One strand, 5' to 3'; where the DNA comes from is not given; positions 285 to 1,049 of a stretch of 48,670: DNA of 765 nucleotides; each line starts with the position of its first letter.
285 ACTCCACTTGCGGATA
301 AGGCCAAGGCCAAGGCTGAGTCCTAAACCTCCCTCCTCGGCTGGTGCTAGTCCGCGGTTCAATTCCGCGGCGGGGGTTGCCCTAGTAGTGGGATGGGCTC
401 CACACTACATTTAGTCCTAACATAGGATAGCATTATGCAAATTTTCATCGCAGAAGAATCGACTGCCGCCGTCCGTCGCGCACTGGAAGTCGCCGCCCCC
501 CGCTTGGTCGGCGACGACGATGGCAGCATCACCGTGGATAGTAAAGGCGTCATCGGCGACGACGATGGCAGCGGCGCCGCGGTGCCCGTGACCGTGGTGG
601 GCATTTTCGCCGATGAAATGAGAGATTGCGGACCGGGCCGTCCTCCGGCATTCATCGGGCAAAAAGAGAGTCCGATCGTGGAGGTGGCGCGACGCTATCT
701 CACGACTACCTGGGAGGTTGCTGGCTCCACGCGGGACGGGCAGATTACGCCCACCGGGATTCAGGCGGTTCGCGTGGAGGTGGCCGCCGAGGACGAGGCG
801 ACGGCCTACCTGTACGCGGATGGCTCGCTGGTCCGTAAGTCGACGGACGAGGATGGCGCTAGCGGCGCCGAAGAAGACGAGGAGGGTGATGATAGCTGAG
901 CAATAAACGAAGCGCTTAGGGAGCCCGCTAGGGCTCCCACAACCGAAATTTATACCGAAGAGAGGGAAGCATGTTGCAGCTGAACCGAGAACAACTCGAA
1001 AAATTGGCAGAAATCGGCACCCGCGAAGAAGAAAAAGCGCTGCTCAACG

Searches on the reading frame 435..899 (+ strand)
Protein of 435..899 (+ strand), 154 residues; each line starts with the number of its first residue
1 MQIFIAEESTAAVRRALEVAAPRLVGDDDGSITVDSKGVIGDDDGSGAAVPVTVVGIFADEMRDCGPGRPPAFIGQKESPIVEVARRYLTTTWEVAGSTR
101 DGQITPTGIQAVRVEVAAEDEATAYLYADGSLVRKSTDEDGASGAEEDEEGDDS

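Call 29: search_protein_families(library=pfam, proteins=[window:435-899:+], max_evalue=0.05)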
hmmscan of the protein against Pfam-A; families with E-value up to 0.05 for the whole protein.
window:435-899:+ (154 aa): 0 families

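Call 65: search_protein_families(library=phrogs, proteins=[window:435-899:+], max_evalue=0.05)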
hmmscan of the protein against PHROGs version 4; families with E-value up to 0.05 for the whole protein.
window:435-899:+ (154 aa): 1 family
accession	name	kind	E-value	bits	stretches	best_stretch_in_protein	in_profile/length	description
phrog_31632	-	unknown function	0.015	16.3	1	62-128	64-126/207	-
